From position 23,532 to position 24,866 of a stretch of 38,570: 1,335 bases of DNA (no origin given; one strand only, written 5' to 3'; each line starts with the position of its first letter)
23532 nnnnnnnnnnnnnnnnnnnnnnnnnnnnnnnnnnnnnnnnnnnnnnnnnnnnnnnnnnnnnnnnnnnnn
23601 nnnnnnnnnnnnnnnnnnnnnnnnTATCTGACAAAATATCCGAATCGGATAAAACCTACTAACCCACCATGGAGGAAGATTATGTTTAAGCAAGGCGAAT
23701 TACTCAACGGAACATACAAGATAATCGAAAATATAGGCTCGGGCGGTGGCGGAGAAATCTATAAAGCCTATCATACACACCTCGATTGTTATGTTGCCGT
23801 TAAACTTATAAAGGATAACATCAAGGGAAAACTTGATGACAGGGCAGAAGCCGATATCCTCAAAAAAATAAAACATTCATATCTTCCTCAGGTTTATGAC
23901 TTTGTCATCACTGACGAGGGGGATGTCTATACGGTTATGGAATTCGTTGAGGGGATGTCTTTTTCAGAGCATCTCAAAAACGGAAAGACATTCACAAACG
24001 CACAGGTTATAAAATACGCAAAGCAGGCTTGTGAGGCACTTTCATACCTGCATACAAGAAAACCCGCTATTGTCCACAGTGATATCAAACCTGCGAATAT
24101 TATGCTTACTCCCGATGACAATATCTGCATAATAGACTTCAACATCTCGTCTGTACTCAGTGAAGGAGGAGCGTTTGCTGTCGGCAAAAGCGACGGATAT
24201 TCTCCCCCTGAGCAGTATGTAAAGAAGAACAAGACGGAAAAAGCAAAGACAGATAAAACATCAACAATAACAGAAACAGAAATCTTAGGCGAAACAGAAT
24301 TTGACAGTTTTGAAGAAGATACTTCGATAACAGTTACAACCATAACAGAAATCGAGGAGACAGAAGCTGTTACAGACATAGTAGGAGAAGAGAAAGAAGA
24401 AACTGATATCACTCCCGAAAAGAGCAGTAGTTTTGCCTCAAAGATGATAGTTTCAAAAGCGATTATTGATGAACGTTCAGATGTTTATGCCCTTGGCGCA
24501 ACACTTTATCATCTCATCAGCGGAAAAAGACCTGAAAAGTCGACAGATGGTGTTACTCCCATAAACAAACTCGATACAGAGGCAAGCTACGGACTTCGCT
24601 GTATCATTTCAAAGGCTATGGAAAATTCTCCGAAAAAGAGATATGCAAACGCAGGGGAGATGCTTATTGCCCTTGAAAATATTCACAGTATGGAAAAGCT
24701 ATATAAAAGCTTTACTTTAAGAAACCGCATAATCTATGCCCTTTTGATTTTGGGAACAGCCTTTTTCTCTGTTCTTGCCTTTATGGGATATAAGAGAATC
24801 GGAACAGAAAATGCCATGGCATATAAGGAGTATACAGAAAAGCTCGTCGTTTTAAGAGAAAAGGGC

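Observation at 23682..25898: Ser/Thr kinase with EssB topology: possible catalytically competent counterpart of the EssB pseudokinase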

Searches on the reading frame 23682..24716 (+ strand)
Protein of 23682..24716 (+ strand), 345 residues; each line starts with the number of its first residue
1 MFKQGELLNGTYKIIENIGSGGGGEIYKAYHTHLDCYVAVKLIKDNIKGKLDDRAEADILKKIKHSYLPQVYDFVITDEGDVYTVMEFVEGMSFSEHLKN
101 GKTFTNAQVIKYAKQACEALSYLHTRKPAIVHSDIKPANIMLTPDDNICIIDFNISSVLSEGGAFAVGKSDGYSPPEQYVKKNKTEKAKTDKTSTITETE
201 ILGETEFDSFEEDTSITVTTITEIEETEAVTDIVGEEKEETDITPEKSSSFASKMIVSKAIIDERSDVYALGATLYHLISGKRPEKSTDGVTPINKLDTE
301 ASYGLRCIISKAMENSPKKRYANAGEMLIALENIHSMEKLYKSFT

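Call 74: search_protein_families(library=pfam, proteins=[window:23682-24716:+], max_evalue=10)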
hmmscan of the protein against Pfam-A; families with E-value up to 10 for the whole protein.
window:23682-24716:+ (345 aa): 10 families
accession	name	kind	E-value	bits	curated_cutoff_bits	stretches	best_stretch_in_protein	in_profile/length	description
PF00069.31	Pkinase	-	4.6e-39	134.8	31.7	2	12-251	1-239/263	Protein kinase domain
PF07714.23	PK_Tyr_Ser-Thr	-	5.2e-25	88.7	23.1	2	13-160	2-153/258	Protein tyrosine and serine/threonine kinase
PF01636.29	APH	-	1.1e-06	29.1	23.2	2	125-154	165-195/239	Phosphotransferase enzyme family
PF03109.22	ABC1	-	1.7e-06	27.8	22.9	1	40-158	97-216/244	ABC1 atypical kinase-like domain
PF01163.29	RIO1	-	0.002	18.2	22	1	56-154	58-149/187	RIO domain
PF19974.5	TCAD9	-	0.0023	17.6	40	1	125-154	294-322/429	Ternary complex associated domain 9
PF03881.20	Fructosamin_kin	-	0.047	13.4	22.4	1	108-152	168-212/288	Fructosamine kinase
PF17667.7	Pkinase_fungal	-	0.056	12.6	24.1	1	114-158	293-341/387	Fungal protein kinase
PF11061.14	Tsr0524-like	-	0.1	12.9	25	1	50-91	9-50/61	Cytochrome b6f, subunit Tsr0524-like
PF14531.12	Kinase-like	-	0.17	11.6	25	1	128-189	164-225/289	Kinase-like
